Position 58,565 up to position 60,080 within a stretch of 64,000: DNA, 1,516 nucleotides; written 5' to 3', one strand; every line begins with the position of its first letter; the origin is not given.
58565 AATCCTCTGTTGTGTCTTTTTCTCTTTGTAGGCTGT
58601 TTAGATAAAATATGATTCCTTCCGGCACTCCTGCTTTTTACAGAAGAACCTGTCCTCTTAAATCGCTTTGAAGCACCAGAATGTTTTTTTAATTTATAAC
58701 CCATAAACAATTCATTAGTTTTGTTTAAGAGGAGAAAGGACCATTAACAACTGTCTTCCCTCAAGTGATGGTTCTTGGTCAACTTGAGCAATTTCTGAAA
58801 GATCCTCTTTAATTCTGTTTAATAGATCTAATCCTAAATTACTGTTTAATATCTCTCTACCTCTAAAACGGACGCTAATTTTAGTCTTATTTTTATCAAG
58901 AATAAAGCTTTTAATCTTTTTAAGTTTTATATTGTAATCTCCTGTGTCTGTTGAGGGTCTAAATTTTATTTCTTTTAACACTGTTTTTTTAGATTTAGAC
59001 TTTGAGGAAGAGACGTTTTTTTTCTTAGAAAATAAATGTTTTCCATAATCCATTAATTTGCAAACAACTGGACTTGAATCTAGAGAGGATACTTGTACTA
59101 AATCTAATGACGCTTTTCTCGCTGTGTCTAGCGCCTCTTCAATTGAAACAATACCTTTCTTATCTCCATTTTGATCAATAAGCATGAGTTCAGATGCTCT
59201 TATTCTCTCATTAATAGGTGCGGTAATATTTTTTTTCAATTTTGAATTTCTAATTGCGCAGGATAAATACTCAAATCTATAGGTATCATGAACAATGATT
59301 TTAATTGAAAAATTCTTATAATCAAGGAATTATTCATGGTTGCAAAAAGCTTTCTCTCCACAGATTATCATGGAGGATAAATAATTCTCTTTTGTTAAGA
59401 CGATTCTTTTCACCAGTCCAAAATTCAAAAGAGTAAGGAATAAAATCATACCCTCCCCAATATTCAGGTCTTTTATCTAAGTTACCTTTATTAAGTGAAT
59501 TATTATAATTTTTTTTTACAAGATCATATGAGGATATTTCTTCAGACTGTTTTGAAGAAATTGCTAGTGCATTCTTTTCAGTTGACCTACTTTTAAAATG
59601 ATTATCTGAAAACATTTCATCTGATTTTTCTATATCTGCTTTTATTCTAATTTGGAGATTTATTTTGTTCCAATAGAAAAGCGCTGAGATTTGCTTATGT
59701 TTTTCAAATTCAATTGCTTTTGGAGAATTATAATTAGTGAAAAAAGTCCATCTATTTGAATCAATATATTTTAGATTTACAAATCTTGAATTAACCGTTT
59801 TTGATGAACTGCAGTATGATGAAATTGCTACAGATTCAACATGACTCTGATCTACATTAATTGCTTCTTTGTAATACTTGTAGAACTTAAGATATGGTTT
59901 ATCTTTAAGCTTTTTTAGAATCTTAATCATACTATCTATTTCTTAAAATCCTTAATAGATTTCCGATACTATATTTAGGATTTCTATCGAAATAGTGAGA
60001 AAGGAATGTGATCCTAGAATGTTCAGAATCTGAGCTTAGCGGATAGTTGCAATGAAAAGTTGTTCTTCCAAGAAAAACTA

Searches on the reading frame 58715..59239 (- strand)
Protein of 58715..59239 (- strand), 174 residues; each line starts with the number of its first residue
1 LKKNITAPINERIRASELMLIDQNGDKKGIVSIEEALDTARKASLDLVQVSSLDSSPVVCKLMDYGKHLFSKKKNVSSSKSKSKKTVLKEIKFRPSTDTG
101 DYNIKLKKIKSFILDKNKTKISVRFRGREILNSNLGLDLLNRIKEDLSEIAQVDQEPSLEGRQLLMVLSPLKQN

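Call 67: search_protein_families(library=pfam, proteins=[window:58715-59239:-], max_evalue=0.001)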
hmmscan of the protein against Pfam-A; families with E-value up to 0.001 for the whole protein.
window:58715-59239:- (174 aa): 2 families
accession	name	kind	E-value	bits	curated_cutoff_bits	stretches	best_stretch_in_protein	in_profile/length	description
PF00707.27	IF3_C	-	2.6e-31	107.9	34.8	1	87-170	2-85/86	Translation initiation factor IF-3, C-terminal domain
PF05198.21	IF3_N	-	1.1e-23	83.6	26.9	1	9-75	1-66/70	Translation initiation factor IF-3, N-terminal domain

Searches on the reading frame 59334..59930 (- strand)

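Call 67: search_protein_families(library=pfam, proteins=[window:59334-59930:-], max_evalue=0.001)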
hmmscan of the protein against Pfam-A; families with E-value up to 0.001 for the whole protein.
window:59334-59930:- (198 aa): 2 families
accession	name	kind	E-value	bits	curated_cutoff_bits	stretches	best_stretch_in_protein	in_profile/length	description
PF10590.14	PNP_phzG_C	-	1.1e-08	35.2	27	1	158-198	1-42/42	Pyridoxine 5'-phosphate oxidase C-terminal dimerisation region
PF01243.27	PNPOx_N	-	9.5e-08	32.9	28.1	1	47-140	27-111/120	Pyridoxamine 5'-phosphate oxidase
